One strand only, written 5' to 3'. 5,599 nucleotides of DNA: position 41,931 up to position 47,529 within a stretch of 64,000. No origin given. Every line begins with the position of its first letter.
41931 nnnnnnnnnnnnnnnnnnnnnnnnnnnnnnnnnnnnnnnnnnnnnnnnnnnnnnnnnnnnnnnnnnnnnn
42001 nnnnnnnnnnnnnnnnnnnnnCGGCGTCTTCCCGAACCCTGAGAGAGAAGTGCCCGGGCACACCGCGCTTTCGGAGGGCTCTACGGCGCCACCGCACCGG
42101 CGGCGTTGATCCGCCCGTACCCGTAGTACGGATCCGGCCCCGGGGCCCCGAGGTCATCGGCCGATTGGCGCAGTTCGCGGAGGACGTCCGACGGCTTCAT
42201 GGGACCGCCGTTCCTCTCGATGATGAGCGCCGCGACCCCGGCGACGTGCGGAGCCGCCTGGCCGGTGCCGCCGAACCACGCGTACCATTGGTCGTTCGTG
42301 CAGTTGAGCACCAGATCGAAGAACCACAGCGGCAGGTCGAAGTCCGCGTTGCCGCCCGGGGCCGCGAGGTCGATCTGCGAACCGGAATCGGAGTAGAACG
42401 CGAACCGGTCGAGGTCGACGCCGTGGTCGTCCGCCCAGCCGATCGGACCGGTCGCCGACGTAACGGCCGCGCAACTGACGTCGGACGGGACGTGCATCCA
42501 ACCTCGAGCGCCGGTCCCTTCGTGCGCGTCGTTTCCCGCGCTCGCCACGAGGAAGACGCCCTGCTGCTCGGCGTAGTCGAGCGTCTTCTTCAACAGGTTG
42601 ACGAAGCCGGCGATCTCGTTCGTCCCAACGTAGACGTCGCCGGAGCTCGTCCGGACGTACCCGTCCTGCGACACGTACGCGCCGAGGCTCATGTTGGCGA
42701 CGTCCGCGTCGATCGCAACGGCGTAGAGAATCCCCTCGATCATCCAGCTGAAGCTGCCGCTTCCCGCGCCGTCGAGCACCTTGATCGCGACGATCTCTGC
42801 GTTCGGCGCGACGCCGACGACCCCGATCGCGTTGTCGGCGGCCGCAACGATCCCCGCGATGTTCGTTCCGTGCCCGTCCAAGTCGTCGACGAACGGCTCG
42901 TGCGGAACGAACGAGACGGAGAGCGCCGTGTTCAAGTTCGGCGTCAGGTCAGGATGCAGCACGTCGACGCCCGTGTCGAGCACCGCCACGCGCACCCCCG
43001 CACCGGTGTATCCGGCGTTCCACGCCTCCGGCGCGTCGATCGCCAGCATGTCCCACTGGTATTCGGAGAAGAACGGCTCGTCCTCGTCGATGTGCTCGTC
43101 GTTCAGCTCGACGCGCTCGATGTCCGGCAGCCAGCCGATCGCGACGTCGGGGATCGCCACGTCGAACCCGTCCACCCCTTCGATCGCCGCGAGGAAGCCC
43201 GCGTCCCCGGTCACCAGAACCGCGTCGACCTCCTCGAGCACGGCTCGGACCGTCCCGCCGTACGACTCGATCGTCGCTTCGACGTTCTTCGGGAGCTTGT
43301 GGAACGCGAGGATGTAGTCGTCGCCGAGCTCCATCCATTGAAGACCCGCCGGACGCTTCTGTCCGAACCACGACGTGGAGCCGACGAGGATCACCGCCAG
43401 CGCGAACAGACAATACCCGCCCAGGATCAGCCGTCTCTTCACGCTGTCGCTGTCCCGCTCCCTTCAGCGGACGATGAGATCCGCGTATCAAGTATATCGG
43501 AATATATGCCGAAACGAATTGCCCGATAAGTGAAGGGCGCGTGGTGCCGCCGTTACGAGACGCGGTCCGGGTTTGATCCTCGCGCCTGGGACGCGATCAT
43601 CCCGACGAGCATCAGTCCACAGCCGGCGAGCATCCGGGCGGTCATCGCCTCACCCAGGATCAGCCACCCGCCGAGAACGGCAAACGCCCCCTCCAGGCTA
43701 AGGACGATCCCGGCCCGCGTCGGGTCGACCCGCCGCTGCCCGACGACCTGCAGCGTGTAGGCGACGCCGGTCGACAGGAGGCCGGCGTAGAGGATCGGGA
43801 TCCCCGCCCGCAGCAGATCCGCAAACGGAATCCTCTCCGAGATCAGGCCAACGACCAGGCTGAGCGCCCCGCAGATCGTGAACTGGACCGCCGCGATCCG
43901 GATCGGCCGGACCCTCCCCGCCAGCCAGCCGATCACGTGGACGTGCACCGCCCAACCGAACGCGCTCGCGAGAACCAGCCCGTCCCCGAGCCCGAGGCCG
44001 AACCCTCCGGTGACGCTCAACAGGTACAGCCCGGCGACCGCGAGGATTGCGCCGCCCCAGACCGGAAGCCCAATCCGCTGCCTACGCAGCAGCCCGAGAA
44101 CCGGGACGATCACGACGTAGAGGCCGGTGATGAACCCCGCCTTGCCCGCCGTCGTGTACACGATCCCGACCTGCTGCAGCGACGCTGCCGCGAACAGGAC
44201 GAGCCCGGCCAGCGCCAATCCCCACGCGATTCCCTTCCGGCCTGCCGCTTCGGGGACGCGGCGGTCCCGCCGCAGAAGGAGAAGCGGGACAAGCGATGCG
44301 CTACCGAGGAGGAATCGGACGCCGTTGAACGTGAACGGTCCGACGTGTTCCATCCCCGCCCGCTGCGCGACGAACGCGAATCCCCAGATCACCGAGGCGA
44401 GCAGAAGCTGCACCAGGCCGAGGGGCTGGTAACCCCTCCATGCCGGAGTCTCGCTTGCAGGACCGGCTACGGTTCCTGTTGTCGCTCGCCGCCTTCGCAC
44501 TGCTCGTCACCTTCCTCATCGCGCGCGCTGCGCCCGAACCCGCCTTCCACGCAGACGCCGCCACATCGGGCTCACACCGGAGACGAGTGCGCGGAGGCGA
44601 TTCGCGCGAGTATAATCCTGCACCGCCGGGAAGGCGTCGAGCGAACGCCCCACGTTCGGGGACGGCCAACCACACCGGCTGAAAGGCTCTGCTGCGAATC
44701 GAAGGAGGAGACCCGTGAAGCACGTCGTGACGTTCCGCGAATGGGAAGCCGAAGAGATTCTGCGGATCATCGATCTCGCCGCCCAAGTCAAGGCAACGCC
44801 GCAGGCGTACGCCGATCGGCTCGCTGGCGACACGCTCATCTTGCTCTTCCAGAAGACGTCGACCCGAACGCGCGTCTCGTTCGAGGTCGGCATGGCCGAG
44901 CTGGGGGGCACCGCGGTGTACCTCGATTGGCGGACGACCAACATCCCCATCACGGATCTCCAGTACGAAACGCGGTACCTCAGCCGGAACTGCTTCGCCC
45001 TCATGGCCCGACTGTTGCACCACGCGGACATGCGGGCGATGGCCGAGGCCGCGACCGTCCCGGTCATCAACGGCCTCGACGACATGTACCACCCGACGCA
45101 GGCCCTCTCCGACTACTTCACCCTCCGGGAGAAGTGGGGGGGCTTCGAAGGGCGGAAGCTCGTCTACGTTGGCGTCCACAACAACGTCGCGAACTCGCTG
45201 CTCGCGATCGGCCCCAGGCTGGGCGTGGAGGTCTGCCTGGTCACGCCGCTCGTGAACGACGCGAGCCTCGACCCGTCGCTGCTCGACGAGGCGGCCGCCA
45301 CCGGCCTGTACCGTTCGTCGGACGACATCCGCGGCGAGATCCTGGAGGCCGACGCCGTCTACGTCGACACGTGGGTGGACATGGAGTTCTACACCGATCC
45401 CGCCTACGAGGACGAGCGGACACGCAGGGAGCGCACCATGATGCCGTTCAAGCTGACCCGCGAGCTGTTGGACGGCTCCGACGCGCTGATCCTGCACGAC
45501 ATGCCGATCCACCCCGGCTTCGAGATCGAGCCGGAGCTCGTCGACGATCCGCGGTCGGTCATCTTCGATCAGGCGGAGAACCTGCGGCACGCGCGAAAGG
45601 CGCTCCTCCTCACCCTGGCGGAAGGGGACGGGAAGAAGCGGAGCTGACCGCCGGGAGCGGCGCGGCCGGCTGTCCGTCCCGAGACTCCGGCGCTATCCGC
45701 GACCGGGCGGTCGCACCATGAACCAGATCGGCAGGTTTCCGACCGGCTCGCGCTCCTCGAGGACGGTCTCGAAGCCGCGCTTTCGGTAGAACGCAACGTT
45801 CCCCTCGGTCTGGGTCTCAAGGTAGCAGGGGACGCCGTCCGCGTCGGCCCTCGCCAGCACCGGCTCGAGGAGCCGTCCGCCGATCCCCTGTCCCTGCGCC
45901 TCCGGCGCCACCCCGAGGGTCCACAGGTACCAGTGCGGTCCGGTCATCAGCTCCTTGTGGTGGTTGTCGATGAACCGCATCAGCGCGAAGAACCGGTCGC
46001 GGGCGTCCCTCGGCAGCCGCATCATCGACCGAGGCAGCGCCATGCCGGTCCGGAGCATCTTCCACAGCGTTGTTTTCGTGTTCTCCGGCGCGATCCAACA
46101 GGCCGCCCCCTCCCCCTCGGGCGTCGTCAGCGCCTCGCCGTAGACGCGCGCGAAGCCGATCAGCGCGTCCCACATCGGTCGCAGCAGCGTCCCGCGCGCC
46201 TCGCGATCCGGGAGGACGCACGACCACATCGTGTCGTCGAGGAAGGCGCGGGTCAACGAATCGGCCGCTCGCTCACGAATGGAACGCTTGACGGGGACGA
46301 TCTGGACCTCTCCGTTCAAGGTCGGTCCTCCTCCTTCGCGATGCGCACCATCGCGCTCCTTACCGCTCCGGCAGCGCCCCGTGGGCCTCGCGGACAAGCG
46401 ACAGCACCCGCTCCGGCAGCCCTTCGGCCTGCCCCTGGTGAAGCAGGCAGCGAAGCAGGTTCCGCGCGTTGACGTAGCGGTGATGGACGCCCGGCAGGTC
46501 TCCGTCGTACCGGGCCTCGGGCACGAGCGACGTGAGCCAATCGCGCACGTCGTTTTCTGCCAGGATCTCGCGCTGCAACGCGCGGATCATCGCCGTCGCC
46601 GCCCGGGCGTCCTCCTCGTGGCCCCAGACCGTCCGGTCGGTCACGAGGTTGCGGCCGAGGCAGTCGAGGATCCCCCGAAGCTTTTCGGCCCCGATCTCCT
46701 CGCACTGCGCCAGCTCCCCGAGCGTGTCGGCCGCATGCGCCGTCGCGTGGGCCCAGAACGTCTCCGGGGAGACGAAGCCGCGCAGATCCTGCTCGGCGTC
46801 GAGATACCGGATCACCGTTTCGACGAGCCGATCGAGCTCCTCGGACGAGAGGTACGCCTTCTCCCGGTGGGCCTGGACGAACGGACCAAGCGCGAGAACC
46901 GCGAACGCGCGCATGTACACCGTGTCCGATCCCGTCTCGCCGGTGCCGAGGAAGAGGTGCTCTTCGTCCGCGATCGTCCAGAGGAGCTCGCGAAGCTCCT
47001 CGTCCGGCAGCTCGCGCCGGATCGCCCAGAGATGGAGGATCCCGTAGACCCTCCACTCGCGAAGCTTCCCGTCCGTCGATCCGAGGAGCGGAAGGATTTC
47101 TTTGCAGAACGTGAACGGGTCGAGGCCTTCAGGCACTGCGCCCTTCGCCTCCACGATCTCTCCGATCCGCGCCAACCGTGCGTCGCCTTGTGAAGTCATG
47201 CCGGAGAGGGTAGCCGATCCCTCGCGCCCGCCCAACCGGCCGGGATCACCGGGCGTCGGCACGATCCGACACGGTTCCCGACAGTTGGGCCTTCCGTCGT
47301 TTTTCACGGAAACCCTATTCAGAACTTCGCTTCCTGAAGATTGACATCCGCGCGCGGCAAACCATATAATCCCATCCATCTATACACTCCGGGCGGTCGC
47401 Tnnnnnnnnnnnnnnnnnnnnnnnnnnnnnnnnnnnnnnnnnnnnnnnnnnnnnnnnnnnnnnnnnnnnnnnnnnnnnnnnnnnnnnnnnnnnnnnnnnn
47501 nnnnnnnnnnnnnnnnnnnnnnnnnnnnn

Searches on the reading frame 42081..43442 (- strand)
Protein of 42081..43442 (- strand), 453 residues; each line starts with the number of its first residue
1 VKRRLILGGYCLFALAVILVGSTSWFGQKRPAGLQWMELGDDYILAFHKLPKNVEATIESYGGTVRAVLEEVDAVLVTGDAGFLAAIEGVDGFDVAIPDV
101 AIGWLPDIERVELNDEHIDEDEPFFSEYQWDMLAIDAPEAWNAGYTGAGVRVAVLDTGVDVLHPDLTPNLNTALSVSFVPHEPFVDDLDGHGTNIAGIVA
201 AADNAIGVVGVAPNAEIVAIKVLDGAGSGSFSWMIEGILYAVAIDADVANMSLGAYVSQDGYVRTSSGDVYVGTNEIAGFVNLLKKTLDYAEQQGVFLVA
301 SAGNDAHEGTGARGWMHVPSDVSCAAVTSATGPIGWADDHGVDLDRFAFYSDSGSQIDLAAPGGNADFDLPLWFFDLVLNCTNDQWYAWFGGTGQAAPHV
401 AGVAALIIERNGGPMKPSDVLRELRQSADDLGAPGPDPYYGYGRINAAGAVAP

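Call 24: search_protein_families(library=pfam, proteins=[window:42081-43442:-], max_evalue=0.00001)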
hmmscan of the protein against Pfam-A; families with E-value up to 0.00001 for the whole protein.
window:42081-43442:- (453 aa): 1 family
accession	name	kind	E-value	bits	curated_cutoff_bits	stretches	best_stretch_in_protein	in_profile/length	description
PF00082.27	Peptidase_S8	-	7.1e-47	160.5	21.8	1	147-443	1-288/288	Subtilase family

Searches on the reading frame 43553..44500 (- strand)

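Call 24: search_protein_families(library=pfam, proteins=[window:43553-44500:-], max_evalue=0.00001)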
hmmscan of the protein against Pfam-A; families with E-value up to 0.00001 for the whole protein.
window:43553-44500:- (315 aa): 1 family
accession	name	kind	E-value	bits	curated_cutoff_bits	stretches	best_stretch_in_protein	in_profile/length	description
PF00892.27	EamA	-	1.6e-40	138.9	28.2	2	27-162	2-134/135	EamA-like transporter family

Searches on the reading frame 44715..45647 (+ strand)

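Call 24: search_protein_families(library=pfam, proteins=[window:44715-45647:+], max_evalue=0.00001)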
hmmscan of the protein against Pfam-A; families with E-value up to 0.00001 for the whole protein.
window:44715-45647:+ (310 aa): 2 families
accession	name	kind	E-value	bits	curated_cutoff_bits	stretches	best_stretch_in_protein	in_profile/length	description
PF02729.26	OTCace_N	-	8.5e-36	123.7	29.9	1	2-139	1-148/148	Aspartate/ornithine carbamoyltransferase, carbamoyl-P binding domain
PF00185.30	OTCace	-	2.3e-32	112.7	29.4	1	145-300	1-156/157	Aspartate/ornithine carbamoyltransferase, Asp/Orn binding domain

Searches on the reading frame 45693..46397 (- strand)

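Call 24: search_protein_families(library=pfam, proteins=[window:45693-46397:-], max_evalue=0.00001)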
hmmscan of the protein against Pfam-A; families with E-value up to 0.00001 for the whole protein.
window:45693-46397:- (234 aa): 3 families
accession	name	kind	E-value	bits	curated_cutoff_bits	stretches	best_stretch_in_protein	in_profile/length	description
PF00583.31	Acetyltransf_1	-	1.4e-12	48.4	20.7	1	141-209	49-116/116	Acetyltransferase (GNAT) family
PF13508.13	Acetyltransf_7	-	2.5e-10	41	27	1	149-210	28-83/84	Acetyltransferase (GNAT) domain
PF13673.13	Acetyltransf_10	-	1.9e-06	28.3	23.6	1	159-217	55-115/128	Acetyltransferase (GNAT) domain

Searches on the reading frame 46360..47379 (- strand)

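Call 24: search_protein_families(library=pfam, proteins=[window:46360-47379:-], max_evalue=0.00001)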
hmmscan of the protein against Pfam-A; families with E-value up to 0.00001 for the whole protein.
window:46360-47379:- (339 aa): 1 family
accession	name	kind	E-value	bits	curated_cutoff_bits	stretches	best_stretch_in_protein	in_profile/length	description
PF10978.13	DUF2785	-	1.3e-35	123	25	1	142-313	1-173/174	Protein of unknown function (DUF2785)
